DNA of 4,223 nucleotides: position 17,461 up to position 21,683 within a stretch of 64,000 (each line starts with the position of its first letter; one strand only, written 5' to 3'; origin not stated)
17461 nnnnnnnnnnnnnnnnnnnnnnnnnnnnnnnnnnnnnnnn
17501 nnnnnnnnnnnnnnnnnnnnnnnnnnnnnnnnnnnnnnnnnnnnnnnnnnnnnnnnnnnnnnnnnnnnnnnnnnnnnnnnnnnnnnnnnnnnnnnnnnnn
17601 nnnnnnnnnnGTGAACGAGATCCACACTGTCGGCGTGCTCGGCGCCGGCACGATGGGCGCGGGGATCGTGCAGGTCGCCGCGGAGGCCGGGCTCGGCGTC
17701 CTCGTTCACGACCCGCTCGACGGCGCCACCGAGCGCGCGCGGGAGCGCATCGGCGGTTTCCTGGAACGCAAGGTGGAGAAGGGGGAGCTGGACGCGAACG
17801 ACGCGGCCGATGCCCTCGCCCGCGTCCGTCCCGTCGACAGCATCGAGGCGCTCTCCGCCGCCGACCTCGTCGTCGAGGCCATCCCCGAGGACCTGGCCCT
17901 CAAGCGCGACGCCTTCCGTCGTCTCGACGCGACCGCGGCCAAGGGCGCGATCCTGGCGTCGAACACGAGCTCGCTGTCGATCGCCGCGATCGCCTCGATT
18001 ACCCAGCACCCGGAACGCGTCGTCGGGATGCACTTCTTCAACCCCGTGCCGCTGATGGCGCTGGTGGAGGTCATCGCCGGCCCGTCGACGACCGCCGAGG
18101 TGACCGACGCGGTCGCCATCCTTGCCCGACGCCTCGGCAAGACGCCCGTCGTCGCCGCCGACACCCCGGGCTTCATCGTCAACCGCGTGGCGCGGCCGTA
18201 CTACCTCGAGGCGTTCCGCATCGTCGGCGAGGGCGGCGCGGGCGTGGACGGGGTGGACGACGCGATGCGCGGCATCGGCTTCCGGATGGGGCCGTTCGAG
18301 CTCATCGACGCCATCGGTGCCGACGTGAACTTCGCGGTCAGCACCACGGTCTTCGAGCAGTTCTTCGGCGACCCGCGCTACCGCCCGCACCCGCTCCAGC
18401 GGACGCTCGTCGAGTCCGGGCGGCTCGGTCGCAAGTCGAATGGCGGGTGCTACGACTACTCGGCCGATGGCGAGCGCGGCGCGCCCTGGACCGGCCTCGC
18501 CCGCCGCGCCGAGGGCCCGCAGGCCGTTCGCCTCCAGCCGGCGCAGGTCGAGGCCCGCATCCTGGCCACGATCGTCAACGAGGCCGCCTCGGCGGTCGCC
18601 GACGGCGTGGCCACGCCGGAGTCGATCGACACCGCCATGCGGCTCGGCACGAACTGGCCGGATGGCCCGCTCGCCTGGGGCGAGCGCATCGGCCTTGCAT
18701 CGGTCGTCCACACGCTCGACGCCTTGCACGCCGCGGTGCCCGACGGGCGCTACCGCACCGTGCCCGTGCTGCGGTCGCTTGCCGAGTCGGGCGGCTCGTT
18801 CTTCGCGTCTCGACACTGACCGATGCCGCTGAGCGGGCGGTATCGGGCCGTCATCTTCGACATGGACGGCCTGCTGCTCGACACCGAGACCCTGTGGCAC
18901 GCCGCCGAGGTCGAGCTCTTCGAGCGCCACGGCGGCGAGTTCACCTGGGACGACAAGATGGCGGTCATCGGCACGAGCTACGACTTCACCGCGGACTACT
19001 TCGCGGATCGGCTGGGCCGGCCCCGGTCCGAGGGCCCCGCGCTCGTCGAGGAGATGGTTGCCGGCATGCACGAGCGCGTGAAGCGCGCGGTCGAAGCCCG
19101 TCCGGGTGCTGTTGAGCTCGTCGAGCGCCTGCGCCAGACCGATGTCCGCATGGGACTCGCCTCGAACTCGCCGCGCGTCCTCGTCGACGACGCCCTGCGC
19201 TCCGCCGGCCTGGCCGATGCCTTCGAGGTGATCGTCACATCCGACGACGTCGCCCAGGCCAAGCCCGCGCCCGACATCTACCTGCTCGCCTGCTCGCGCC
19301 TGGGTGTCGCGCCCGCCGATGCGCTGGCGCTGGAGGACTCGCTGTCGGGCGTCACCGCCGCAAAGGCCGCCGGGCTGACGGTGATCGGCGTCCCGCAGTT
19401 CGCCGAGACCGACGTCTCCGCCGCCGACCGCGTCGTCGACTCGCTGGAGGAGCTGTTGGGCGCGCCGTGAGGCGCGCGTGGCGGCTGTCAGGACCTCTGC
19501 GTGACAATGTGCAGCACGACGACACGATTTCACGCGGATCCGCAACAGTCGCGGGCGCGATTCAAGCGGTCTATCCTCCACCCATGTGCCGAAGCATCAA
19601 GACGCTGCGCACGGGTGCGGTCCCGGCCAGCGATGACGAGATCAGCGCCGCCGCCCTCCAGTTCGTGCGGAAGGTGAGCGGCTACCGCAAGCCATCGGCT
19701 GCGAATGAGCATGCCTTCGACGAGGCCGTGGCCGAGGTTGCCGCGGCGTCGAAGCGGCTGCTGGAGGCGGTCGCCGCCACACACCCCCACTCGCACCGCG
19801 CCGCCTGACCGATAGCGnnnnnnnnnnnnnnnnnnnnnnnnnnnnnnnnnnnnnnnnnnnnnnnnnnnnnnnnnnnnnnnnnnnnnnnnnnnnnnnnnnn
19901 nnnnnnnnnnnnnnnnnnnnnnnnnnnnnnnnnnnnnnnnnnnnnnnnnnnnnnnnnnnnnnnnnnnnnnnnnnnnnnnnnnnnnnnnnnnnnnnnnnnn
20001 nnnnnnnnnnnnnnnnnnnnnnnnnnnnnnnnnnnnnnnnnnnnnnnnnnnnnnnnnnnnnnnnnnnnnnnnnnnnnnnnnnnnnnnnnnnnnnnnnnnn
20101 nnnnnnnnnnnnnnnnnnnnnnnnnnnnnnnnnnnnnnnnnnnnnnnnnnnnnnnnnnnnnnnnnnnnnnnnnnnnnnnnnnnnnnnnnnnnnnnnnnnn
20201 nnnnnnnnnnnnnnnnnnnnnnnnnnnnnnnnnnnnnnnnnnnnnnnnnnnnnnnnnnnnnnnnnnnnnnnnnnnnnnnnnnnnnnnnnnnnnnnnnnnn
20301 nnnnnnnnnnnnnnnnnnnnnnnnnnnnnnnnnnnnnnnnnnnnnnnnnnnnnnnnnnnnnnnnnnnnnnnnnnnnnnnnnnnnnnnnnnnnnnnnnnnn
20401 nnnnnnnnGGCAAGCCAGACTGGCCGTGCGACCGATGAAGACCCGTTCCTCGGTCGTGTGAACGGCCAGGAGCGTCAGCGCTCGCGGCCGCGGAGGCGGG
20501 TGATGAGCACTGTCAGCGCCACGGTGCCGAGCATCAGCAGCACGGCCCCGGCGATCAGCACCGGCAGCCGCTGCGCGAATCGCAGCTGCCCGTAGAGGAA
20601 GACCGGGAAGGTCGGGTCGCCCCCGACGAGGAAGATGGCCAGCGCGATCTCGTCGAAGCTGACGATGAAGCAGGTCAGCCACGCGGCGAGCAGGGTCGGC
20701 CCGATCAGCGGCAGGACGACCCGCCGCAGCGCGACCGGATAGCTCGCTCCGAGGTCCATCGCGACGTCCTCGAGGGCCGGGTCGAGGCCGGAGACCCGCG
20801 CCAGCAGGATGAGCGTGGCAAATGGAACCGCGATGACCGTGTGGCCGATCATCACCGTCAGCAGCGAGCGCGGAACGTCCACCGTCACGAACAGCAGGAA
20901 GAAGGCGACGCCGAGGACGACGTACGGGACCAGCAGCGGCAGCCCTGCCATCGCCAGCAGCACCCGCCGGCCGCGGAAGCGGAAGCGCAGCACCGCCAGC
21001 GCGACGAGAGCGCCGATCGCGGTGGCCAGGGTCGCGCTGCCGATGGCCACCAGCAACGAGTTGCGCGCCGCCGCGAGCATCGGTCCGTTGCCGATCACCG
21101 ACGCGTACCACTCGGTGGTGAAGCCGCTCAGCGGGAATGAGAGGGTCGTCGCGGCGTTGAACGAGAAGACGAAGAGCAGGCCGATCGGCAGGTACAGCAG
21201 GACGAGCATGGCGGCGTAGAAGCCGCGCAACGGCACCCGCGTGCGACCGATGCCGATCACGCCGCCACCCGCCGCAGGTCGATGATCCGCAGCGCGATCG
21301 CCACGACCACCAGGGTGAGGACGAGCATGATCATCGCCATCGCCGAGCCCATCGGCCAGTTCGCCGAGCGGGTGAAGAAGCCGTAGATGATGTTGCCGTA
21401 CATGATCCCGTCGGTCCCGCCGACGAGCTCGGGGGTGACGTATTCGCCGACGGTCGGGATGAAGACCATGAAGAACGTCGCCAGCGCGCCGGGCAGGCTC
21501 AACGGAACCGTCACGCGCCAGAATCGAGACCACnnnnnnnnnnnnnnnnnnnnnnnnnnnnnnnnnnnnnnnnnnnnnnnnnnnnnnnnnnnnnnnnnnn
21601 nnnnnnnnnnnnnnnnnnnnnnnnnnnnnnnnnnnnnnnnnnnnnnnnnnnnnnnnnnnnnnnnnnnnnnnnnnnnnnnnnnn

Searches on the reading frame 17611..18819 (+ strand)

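Call 11: search_protein_families(library=pfam, proteins=[window:17611-18819:+])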
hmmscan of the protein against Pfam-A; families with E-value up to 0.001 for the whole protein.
window:17611-18819:+ (402 aa): 2 families
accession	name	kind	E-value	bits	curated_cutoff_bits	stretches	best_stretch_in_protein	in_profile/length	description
PF02737.24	3HCDH_N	-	1.1e-60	205.1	22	1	6-184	1-179/180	3-hydroxyacyl-CoA dehydrogenase, NAD binding domain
PF00725.27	3HCDH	-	4.2e-48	162.3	22.1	2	187-283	1-97/97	3-hydroxyacyl-CoA dehydrogenase, C-terminal domain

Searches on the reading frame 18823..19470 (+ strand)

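Call 12: search_protein_families(library=pfam, proteins=[window:18823-19470:+])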
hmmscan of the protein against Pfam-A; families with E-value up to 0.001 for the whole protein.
window:18823-19470:+ (215 aa): 5 families
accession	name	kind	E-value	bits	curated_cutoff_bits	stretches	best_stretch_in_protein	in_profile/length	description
PF13419.12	HAD_2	-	2.7e-33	116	23.8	1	10-190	1-178/178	Haloacid dehalogenase-like hydrolase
PF00702.32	Hydrolase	-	1.4e-29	104.3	26.4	1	7-184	1-191/191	haloacid dehalogenase-like hydrolase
PF12710.13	HAD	-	7.6e-08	33.4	27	1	10-139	1-130/189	haloacid dehalogenase-like hydrolase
PF13242.12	Hydrolase_like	-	3e-05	24.3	22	1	146-211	3-75/75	HAD-hyrolase-like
PF13344.12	Hydrolase_6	-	0.00036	21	27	0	90-144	13-70/101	Haloacid dehalogenase-like hydrolase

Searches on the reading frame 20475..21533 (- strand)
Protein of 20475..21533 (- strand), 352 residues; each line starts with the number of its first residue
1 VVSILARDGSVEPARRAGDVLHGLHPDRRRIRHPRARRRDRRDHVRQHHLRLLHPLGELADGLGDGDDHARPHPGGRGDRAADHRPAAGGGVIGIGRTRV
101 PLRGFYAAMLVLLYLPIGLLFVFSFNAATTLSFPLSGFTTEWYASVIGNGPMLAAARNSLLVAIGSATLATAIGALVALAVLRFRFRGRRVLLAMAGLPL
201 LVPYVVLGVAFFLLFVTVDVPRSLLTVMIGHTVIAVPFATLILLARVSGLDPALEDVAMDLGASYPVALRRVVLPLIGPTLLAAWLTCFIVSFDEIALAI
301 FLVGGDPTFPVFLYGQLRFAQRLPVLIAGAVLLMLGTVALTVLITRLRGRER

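Call 13: search_protein_families(library=pfam, proteins=[window:20475-21533:-])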
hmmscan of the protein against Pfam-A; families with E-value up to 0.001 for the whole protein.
window:20475-21533:- (352 aa): 1 family
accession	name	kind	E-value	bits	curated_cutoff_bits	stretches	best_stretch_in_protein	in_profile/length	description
PF00528.27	BPD_transp_1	-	3.5e-09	37.1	26.4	1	171-347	2-178/184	Binding-protein-dependent transport system inner membrane component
